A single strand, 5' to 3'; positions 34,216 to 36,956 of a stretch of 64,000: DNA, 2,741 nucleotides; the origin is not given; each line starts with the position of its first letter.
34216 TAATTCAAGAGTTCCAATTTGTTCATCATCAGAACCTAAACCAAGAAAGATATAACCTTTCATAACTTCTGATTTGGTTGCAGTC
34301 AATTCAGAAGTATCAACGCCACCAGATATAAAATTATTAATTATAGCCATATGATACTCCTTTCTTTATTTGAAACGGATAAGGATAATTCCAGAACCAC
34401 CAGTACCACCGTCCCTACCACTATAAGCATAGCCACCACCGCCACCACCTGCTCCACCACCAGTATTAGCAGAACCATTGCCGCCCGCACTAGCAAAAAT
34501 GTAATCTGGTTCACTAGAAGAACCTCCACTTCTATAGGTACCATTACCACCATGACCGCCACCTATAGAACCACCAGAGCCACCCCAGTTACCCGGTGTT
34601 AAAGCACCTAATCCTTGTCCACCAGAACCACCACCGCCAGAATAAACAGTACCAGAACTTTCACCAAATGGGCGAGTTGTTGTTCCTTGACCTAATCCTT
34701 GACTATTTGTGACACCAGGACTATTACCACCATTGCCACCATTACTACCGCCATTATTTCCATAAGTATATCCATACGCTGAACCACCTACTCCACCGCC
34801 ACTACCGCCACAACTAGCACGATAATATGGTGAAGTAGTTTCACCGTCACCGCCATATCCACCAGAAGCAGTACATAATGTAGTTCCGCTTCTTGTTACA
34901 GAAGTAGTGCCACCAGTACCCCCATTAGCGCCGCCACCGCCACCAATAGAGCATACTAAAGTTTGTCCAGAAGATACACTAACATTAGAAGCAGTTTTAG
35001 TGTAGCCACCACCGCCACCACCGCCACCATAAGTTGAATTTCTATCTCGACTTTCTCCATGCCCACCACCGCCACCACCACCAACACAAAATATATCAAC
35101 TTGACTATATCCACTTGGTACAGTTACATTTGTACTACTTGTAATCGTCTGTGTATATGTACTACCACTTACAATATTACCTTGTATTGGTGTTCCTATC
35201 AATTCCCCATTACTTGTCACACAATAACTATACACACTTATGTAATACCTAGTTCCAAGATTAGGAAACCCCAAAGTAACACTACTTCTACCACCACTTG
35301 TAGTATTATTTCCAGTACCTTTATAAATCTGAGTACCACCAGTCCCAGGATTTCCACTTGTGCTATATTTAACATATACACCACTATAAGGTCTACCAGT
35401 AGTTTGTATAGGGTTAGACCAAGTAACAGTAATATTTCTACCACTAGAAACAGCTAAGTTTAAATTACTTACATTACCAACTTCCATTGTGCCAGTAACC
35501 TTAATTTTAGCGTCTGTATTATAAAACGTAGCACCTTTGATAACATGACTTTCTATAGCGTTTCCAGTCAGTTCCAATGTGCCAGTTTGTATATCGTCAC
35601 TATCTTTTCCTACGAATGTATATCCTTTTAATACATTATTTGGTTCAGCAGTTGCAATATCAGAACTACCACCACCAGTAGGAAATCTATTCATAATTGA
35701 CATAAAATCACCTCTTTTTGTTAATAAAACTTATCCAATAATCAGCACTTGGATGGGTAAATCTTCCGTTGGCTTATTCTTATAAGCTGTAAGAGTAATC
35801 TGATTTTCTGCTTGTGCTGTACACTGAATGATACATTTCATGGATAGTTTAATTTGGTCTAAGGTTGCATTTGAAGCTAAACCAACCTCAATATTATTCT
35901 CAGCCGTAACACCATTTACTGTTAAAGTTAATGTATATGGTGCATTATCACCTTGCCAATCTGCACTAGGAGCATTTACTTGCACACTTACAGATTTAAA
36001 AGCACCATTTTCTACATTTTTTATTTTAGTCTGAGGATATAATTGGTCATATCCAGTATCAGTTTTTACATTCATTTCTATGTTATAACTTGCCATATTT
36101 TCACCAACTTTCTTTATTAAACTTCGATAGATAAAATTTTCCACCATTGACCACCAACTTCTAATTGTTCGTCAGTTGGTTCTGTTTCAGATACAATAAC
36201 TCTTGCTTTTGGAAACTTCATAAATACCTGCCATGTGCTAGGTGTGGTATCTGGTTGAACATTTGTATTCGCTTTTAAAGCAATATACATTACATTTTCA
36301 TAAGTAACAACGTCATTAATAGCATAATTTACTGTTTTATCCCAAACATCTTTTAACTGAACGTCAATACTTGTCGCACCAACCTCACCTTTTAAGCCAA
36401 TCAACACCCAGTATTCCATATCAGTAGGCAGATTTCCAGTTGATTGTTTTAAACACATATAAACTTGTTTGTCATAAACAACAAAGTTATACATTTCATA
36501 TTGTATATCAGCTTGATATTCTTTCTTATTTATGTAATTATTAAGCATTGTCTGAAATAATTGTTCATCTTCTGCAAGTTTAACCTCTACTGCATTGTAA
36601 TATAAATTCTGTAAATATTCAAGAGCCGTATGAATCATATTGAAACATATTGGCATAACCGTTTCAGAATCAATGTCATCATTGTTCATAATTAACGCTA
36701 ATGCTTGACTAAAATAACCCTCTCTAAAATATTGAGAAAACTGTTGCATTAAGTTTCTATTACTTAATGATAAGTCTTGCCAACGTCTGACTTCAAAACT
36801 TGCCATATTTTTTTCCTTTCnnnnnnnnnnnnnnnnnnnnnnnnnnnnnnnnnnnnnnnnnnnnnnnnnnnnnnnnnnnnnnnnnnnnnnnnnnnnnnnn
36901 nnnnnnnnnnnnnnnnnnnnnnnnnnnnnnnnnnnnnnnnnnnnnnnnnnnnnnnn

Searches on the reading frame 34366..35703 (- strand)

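Call 38: search_protein_families(library=pfam, proteins=[window:34366-35703:-], max_evalue=0.01)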
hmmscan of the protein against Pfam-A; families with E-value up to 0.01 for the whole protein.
window:34366-35703:- (445 aa): 2 families
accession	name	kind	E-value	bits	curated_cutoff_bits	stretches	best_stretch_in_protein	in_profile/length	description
PF21722.4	Gly_rich_2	-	1.1e-08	35.8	24.3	1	189-444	4-225/226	Glycine-rich domain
PF00041.27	fn3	-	0.00032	21.3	25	1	78-166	3-75/84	Fibronectin type III domain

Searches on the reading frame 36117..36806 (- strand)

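Call 38: search_protein_families(library=pfam, proteins=[window:36117-36806:-], max_evalue=0.01)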
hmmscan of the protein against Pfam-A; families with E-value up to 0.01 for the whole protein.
window:36117-36806:- (229 aa): 2 families
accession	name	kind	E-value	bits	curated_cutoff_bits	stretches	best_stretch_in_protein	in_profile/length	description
PF02839.19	CBM_5_12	-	4.4e-05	23.9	26.2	1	155-193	2-44/44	Carbohydrate-binding module family 5/12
PF11495.14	Regulator_TrmB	-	0.009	15.7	22.2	0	14-69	111-161/233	Archaeal transcriptional regulator TrmB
